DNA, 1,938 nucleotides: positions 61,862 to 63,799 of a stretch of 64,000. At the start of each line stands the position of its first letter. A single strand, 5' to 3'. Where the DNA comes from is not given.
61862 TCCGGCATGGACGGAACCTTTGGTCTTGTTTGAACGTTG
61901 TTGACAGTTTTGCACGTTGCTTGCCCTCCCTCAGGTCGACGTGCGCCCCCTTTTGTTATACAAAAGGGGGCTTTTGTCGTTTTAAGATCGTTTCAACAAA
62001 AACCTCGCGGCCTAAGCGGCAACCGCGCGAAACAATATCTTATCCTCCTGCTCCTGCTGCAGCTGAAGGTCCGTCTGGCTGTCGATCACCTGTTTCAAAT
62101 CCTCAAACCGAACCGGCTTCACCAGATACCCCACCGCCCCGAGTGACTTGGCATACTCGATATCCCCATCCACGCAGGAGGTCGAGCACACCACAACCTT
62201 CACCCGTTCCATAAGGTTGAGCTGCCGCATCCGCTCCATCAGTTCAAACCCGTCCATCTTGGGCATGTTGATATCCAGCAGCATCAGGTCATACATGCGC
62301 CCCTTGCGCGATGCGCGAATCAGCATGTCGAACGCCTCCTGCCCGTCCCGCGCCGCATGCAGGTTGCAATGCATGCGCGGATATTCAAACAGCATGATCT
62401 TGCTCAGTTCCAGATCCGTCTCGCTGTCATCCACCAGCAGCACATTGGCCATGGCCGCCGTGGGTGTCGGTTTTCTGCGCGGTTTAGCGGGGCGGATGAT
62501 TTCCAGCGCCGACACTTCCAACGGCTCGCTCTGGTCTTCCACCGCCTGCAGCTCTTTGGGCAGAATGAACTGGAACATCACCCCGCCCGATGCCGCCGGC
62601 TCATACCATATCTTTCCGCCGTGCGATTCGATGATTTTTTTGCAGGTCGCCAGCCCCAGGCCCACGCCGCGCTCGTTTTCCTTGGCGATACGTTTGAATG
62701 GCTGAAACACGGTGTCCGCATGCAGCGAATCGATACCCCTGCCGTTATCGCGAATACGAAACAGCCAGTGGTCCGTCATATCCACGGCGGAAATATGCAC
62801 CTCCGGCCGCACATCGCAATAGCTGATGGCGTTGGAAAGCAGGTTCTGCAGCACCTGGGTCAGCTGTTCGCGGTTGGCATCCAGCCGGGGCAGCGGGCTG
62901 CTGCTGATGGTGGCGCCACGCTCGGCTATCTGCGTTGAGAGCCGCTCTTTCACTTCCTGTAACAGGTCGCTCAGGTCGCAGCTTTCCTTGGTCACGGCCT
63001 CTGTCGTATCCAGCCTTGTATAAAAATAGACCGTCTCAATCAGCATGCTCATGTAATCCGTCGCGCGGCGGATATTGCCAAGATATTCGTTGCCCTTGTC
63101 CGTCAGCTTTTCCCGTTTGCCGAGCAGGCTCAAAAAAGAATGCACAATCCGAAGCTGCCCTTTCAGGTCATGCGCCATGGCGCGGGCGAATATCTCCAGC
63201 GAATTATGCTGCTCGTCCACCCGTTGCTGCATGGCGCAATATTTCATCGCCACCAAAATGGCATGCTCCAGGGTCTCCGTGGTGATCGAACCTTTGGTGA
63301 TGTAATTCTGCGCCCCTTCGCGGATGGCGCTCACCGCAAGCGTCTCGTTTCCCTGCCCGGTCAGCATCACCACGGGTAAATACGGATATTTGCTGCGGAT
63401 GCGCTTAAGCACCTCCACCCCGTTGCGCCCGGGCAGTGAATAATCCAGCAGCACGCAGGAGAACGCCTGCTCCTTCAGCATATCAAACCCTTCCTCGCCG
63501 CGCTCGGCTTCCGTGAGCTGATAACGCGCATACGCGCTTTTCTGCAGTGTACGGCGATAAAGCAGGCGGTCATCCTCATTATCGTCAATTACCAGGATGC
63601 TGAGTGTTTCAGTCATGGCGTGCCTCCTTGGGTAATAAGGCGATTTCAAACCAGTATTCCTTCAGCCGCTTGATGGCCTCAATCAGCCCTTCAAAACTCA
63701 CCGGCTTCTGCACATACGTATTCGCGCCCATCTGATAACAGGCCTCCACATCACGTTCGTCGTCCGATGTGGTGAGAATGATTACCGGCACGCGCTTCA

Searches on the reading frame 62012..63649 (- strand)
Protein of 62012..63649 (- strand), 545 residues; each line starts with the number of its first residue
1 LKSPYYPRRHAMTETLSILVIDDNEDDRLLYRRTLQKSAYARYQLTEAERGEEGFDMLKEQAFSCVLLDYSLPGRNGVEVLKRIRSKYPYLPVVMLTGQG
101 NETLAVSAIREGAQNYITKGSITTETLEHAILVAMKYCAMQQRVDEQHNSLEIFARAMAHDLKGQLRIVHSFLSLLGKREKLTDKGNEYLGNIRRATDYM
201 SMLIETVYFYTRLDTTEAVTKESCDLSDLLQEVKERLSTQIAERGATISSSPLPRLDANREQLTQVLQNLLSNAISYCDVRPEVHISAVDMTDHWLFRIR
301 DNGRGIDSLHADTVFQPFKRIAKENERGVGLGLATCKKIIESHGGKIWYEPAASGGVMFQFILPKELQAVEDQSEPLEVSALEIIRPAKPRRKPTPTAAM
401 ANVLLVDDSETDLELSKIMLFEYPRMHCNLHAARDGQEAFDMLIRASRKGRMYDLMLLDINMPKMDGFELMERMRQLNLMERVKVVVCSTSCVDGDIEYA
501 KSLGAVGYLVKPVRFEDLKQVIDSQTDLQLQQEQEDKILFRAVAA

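Call 63: search_protein_families(library=pfam, proteins=[window:62012-63649:-], max_evalue=0.001)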
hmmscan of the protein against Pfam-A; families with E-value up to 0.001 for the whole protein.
window:62012-63649:- (545 aa): 4 families
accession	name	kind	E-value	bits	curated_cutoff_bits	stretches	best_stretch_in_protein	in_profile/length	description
PF00072.30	Response_reg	-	1.8e-45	154.1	30.2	2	18-129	1-108/111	Response regulator receiver domain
PF02518.31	HATPase_c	-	6.3e-24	85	26.4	1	259-366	2-110/111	Histidine kinase-, DNA gyrase B-, and HSP90-like ATPase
PF00512.31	HisKA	-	5.3e-07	30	26.9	1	152-215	3-65/66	His Kinase A (phospho-acceptor) domain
PF14501.12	HATPase_c_5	-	5.5e-05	23.5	22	1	260-350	3-89/102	GHKL domain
